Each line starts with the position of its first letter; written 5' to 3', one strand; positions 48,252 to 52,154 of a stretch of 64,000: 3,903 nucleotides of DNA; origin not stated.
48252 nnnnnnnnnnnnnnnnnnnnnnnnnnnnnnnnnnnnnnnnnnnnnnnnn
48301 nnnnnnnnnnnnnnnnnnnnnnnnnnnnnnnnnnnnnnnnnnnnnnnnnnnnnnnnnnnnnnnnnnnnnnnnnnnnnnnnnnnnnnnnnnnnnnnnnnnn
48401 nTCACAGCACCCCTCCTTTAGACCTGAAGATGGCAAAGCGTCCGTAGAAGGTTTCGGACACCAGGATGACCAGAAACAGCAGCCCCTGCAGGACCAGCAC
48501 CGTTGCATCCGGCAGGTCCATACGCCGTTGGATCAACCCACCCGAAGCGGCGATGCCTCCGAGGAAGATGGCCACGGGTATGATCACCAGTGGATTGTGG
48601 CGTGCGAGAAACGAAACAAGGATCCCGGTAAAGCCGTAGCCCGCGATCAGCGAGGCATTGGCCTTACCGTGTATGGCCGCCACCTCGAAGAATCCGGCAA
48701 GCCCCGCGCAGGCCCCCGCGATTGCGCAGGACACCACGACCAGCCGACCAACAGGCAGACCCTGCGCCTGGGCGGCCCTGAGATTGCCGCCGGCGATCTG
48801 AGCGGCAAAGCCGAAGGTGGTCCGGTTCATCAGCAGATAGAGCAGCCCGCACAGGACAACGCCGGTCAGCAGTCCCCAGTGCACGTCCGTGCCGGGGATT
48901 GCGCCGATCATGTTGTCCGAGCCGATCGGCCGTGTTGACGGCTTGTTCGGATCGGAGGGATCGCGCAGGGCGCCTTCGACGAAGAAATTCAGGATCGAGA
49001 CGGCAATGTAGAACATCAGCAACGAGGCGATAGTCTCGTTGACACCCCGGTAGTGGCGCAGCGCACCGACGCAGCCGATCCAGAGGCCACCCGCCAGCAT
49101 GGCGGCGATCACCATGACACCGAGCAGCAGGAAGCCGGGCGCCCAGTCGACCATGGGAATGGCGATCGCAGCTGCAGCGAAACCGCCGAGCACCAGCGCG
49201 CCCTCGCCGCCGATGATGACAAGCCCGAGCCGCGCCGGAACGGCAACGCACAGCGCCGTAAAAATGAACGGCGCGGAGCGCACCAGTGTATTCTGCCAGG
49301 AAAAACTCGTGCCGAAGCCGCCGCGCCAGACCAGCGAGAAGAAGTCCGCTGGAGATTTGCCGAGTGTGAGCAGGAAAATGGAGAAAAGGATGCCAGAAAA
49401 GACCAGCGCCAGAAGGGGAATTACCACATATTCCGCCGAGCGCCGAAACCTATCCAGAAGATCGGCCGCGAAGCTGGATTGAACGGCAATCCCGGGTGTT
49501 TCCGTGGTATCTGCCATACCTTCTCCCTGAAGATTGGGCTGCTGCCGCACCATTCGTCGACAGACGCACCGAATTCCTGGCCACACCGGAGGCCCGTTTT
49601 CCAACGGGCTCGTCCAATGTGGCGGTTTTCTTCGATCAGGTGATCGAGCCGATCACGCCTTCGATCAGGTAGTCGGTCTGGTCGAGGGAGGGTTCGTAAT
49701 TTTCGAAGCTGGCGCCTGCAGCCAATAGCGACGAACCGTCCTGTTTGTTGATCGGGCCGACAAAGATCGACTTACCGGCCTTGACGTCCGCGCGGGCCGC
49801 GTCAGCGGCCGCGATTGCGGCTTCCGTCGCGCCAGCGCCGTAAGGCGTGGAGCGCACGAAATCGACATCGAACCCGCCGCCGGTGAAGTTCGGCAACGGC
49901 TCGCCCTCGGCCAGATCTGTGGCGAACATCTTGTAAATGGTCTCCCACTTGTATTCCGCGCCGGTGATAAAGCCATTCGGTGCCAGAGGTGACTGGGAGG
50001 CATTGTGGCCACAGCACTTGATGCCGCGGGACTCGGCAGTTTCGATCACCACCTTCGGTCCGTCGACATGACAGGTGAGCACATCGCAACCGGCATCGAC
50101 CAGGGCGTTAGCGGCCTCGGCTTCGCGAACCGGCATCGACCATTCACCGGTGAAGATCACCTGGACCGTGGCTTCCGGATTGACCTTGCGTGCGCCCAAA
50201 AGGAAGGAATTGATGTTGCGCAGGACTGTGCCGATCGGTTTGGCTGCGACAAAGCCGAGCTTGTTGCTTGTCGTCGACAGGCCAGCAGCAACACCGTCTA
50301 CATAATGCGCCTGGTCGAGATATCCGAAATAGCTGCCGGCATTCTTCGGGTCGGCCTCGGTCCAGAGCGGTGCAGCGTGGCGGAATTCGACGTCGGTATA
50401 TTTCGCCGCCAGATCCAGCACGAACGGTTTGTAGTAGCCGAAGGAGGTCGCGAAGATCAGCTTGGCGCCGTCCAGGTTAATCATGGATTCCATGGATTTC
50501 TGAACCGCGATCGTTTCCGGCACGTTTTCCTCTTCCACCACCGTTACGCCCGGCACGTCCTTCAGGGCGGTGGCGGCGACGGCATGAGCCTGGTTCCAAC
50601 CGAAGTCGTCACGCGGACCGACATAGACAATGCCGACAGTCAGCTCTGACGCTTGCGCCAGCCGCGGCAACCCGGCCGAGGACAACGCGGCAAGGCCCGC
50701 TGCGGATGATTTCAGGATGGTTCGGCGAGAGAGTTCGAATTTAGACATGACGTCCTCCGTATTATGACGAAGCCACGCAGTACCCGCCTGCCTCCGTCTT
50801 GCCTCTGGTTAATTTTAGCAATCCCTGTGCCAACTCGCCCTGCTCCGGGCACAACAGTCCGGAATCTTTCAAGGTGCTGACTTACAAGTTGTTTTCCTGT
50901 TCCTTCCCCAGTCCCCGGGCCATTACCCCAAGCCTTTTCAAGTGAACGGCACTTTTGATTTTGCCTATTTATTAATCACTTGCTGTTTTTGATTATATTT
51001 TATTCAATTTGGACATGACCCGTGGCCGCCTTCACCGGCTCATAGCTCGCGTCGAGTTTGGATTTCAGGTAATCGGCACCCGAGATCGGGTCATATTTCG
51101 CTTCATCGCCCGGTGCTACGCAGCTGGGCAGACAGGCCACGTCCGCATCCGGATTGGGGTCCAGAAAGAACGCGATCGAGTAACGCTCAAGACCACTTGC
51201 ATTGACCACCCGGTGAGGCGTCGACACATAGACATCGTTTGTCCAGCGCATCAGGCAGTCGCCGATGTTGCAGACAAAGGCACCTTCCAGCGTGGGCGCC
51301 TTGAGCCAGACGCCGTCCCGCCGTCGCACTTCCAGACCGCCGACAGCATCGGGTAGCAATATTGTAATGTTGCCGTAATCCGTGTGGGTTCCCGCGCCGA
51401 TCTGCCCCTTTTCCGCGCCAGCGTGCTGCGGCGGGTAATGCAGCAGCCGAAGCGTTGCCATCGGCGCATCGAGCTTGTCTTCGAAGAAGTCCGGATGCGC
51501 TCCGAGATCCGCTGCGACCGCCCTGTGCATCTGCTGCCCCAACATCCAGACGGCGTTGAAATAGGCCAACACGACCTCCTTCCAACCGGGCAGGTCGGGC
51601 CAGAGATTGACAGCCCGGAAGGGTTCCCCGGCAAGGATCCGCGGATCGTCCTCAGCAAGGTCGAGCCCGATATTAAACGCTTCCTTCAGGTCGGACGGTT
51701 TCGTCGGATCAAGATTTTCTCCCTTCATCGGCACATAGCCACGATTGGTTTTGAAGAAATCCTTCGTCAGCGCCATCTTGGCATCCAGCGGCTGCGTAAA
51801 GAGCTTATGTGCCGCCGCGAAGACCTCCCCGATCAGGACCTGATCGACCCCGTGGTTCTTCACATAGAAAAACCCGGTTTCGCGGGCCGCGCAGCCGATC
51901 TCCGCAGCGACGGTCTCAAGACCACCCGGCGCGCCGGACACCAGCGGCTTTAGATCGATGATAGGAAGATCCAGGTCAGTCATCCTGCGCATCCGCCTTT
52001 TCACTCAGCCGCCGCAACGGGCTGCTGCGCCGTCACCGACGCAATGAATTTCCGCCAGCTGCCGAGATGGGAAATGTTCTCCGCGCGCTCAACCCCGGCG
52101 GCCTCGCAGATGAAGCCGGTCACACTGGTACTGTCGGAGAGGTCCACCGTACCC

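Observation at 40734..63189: Possible natural azapyrimidine/formylbiuret nitrogen-scavenging pathway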

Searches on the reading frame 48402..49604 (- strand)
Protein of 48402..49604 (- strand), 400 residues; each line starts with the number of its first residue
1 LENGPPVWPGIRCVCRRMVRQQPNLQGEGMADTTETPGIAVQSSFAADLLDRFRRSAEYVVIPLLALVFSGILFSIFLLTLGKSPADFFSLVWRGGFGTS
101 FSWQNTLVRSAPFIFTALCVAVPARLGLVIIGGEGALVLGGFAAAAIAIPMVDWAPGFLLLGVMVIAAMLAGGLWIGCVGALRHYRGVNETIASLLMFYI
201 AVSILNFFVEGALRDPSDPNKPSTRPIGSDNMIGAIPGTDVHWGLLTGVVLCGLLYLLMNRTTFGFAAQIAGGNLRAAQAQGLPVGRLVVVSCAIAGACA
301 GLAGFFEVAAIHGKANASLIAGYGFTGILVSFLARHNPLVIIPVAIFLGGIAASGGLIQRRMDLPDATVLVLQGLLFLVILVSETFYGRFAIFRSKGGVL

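Call 3: search_protein_families(library=ncbifam, proteins=[window:48402-49604:-], max_evalue=0.00001)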
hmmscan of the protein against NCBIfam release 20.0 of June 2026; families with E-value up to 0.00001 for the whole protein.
window:48402-49604:- (400 aa): 1 family
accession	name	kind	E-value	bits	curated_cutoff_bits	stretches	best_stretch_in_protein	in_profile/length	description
NF047929.1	ABC_B6_perm_2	equivalog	2.4e-54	184.7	400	1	61-385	4-327/337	putative B6 ABC transporter permease subunit 2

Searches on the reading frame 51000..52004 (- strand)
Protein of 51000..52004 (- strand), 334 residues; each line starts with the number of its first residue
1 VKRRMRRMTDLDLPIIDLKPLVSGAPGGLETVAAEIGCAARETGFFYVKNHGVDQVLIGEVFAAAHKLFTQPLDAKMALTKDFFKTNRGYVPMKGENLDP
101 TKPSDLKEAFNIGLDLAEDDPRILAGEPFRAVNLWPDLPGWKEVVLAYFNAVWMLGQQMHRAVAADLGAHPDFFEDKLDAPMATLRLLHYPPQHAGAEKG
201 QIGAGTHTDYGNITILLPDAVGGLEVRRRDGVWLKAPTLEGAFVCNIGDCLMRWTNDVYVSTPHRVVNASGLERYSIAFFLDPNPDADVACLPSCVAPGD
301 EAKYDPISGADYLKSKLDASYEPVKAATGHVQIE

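Call 4: search_protein_families(library=ncbifam, proteins=[window:51000-52004:-], max_evalue=0.00001)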
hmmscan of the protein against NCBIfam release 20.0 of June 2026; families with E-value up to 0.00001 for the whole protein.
window:51000-52004:- (334 aa): 0 families

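Call 5: search_protein_families(library=pfam, proteins=[window:51000-52004:-], max_evalue=0.001)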
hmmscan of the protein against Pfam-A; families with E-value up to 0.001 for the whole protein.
window:51000-52004:- (334 aa): 2 families
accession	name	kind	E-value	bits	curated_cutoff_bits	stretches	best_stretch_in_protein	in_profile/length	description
PF14226.12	DIOX_N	-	5.3e-29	101.7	27.3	1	13-137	1-116/117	non-haem dioxygenase in morphine synthesis N-terminal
PF03171.26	2OG-FeII_Oxy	-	2.6e-23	82.7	23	1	185-283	5-101/101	2OG-Fe(II) oxygenase superfamily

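Call 30: find_homologous_proteins(query=window:51000-52004:-, max_evalue=1e-20)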
Query window:51000-52004:- (334 aa): 6032 proteins with E <= 1e-20 among 8000 candidates; the best 120 are listed.
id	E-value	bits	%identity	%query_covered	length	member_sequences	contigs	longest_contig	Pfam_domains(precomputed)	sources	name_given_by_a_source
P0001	3.3e-223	758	100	98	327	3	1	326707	PF14226.13,PF03171.27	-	-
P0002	8.1e-195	665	88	96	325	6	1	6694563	PF14226.13,PF03171.27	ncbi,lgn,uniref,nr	ncbi:isopenicillin N synthase family dioxygenase [Roseibium sp. Sym1]|uniref:isopenicillin N synthas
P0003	4.6e-194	662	87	98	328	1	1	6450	PF14226.13,PF03171.27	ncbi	ncbi:MAG: oxidoreductase [Roseibium sp.]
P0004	4.7e-189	646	86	96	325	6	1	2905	PF14226.13,PF03171.27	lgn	-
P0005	7.8e-188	642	86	96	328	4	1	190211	PF14226.13,PF03171.27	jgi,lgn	jgi:isopenicillin N synthase-like dioxygenase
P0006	2.7e-184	630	84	96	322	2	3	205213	PF14226.13,PF03171.27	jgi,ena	-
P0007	2.0e-182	624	83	96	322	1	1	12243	PF14226.13,PF03171.27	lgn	-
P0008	2.8e-180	617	83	96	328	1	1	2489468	PF14226.13,PF03171.27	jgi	jgi:isopenicillin N synthase-like dioxygenase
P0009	4.0e-179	613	81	96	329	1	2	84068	PF14226.13,PF03171.27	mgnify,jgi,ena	mgnify:CR=1 FL=1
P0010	4.1e-179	613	82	96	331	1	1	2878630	PF14226.13,PF03171.27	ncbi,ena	-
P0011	1.0e-178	612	82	96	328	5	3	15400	PF14226.13,PF03171.27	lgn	-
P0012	6.6e-178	609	81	96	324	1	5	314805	PF14226.13,PF03171.27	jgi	jgi:isopenicillin N synthase-like dioxygenase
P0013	7.7e-178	609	82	95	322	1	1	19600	PF14226.13,PF03171.27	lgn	-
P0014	1.1e-177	609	82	96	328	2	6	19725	PF14226.13,PF03171.27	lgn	-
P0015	2.0e-177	608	80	96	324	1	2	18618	PF14226.13,PF03171.27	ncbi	-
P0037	1.2e-168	579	77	95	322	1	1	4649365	PF14226.13,PF03171.27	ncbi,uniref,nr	ncbi:isopenicillin N synthase family dioxygenase [Polymorphum gilvum]|uniref:2-oxoglutarate-dependen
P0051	1.8e-160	552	73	96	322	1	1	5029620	PF14226.13,PF03171.27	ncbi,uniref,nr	ncbi:2-oxoglutarate and iron-dependent oxygenase domain-containing protein [Breoghania sp. L-A4]|uni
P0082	6.2e-133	461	64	95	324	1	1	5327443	PF14226.13,PF03171.27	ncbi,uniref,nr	ncbi:2-oxoglutarate-dependent ethylene/succinate-forming enzyme [Hartmannibacter diazotrophicus]|uni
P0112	1.3e-128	447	62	96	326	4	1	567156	PF14226.13,PF03171.27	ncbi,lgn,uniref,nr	ncbi:Isopenicillin N synthase [Pseudoxanthobacter soli DSM 19599]|uniref:Isopenicillin N synthase n=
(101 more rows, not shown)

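Call 31: find_encoding_contigs(protein=P0037, flank=10000, max_places=1)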
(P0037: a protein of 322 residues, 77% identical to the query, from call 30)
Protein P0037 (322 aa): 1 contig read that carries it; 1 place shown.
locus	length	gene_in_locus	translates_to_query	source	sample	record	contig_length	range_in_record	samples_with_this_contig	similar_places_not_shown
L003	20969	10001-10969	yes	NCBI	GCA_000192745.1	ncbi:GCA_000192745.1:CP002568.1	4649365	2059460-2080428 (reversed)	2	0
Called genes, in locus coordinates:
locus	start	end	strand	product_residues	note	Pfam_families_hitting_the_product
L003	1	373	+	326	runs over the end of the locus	PF00903:Glyoxalase, PF13669:Glyoxalase_4 (faint), PF22677:Ble-like_N (weak), PF00903:Glyoxalase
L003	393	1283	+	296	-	PF01557:FAA_hydrolase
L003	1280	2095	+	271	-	-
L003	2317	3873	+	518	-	PF00656:Peptidase_C14, PF01471:PG_binding_1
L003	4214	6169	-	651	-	PF05226:CHASE2, PF00211:Guanylate_cyc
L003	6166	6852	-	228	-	-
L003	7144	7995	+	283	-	PF00583:Acetyltransf_1 (faint), PF18014:Acetyltransf_18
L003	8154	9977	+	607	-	PF01425:Amidase, PF21986:AH_C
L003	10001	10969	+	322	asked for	PF14226:DIOX_N, PF03171:2OG-FeII_Oxy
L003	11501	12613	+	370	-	PF02608:Bmp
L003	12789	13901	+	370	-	PF02653:BPD_transp_2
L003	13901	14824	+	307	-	PF02653:BPD_transp_2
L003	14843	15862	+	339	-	PF00795:CN_hydrolase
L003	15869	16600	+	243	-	PF00857:Isochorismatase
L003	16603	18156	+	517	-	PF00005:ABC_tran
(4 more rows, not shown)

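Call 32: find_encoding_contigs(protein=P0082, flank=10000, max_places=1)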
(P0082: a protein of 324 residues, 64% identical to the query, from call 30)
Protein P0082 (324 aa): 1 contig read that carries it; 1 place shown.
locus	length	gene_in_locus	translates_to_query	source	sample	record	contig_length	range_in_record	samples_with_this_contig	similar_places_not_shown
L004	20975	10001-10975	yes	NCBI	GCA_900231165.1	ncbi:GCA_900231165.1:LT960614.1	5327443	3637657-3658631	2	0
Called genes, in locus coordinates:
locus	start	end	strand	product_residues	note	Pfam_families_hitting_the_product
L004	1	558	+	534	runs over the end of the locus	PF02310:B12-binding (weak), PF04055:Radical_SAM, PF13282:DUF4070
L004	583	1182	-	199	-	PF00258:Flavodoxin_1, PF03358:FMN_red, PF12724:Flavodoxin_5 (weak)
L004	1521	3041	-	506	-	PF01970:TctA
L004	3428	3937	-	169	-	PF07331:TctB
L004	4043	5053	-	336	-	PF03401:TctC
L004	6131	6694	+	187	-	-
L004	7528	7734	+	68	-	-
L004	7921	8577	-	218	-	PF03741:TerC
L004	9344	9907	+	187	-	PF20967:MASE7 (weak)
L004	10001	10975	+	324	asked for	PF14226:DIOX_N, PF03171:2OG-FeII_Oxy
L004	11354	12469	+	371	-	PF02608:Bmp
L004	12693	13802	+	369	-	PF02653:BPD_transp_2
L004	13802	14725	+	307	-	PF02653:BPD_transp_2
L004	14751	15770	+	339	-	PF00795:CN_hydrolase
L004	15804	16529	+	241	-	PF00857:Isochorismatase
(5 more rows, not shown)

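Call 33: find_encoding_contigs(protein=P0112, flank=10000, max_places=1)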
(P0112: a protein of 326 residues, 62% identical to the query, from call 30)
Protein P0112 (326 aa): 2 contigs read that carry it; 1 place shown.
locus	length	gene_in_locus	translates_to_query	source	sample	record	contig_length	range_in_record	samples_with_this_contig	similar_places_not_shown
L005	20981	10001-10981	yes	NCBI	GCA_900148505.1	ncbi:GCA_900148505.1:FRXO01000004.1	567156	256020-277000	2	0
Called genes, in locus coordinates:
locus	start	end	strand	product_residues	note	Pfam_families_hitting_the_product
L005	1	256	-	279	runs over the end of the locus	PF03239:FTR1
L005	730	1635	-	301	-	PF08450:SGL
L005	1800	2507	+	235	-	PF00392:GntR, PF07729:FCD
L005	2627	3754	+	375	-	PF13407:Peripla_BP_4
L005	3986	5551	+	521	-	PF00005:ABC_tran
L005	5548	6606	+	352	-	PF02653:BPD_transp_2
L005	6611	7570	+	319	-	PF02653:BPD_transp_2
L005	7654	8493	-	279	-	PF00106:adh_short, PF08659:KR, PF13561:adh_short_C2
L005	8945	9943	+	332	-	PF14415:DUF4424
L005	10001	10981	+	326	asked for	PF14226:DIOX_N, PF03171:2OG-FeII_Oxy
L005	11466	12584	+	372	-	PF02608:Bmp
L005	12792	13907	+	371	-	PF02653:BPD_transp_2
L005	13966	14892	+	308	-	PF02653:BPD_transp_2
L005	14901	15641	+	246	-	PF00857:Isochorismatase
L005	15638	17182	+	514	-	PF00005:ABC_tran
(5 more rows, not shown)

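Call 37: find_encoding_contigs(protein=P0002, flank=10000, max_places=1)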
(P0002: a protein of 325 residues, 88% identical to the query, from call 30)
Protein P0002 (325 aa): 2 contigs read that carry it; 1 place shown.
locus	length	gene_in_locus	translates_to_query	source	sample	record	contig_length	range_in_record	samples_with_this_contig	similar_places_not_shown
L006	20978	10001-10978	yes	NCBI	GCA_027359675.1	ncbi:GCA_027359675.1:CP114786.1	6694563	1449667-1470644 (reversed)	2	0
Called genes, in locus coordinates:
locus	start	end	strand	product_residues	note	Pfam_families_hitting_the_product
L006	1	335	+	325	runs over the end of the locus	PF09347:DUF1989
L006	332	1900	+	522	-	PF01979:Amidohydro_1, PF07969:Amidohydro_3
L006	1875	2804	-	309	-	PF00126:HTH_1, PF03466:LysR_substrate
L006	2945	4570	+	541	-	PF00496:SBP_bac_5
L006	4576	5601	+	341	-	PF19300:BPD_transp_1_N, PF00528:BPD_transp_1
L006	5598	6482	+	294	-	PF12911:OppC_N (weak), PF00528:BPD_transp_1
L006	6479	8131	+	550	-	PF13191:AAA_16 (faint), PF00005:ABC_tran, PF02463:SMC_N (faint), PF13304:AAA_21 (faint), PF13401:AAA_22 (faint), PF08352:oligo_HPY (faint), PF00005:ABC_tran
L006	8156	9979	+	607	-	PF01425:Amidase, PF21986:AH_C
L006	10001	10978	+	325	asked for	PF14226:DIOX_N, PF03171:2OG-FeII_Oxy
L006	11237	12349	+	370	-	PF02608:Bmp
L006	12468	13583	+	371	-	PF02653:BPD_transp_2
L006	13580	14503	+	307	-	PF02653:BPD_transp_2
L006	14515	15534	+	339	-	PF00795:CN_hydrolase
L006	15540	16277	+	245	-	PF00857:Isochorismatase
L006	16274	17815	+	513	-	PF00005:ABC_tran, PF13304:AAA_21 (faint), PF00005:ABC_tran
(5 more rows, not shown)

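Call 38: find_encoding_contigs(protein=P0051, flank=10000, max_places=1)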
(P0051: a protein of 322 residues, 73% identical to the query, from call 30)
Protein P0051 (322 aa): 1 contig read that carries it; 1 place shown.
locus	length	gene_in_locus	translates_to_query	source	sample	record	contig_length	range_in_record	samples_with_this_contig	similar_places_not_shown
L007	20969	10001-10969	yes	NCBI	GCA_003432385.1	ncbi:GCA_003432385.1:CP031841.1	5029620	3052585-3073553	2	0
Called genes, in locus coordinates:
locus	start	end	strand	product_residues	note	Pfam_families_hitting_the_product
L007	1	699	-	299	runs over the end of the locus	PF01569:PAP2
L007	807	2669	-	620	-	PF02366:PMT, PF13231:PMT_2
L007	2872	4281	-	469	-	PF10098:DUF2336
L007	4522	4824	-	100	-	PF04800:NDUS4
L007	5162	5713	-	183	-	PF02643:DUF192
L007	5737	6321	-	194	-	PF00313:CSD, PF08206:OB_RNB (faint), PF00313:CSD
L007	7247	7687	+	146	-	PF00903:Glyoxalase, PF13669:Glyoxalase_4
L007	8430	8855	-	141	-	-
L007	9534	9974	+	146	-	PF21986:AH_C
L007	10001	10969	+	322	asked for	PF14226:DIOX_N, PF03171:2OG-FeII_Oxy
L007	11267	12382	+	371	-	PF02608:Bmp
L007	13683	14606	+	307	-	PF02653:BPD_transp_2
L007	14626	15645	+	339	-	PF00795:CN_hydrolase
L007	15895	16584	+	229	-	PF00857:Isochorismatase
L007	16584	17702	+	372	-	PF09663:Amido_AtzD_TrzD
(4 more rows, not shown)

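Call 41: search_solved_structures(query=window:51000-52004:-, max_evalue=1e-10)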
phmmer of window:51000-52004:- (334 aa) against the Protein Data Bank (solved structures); distinct sequences matched with E-value up to 1e-10: 66 (the best 60 are shown).
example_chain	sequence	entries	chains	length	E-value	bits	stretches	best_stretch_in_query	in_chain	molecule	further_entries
9ovh_A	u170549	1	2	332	8e-69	235.7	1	12-305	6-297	2-oxoglutarate-dependent ethylene/succinate-forming enzyme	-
6jyv_A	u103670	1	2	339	1.5e-57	198.6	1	8-291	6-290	Probable iron/ascorbate oxidoreductase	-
5c3p_A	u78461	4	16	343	1.2e-42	149.6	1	10-321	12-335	Thymine dioxygenase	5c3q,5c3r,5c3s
3oox_A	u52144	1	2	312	1e-37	133.4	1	32-317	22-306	putative 2OG-Fe(II) oxygenase family protein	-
5c3o_A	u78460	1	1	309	1.8e-36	129.3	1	10-285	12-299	Thymine dioxygenase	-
6xjj_A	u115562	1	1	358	2e-36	129.1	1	10-290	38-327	2-oxoglutarate-dependent dioxygenase tropC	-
9ig3_A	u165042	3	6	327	3.4e-36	128.4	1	10-288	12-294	2-oxoglutarate-dependent dioxygenase traH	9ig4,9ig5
9l50_A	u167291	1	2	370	2.9e-35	125.3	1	13-290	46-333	ring expansion oxygenase SpoC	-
9l51_A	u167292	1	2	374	3e-35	125.3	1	13-290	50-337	ring expansion oxygenase SpoC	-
9l52_A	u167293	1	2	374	1.8e-34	122.7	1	13-290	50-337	ring expansion oxygenase SpoC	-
4xae_A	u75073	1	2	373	8.2e-32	114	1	11-317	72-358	Feruloyl CoA ortho-hydroxylase 1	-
6lsv_A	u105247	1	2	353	8.2e-29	104.1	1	9-310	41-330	Probable 2-oxoglutarate-dependent dioxygenase At5g05600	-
5o7y_A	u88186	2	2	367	5.7e-26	94.8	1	13-304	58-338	Thebaine 6-O-demethylase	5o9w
9gi5_A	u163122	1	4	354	2.1e-25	92.9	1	13-312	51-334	Os06g0176700 protein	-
8x6q_A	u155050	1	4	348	2e-24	89.7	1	13-311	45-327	HPPD Inhibitor Sensitive 1-like 1 protein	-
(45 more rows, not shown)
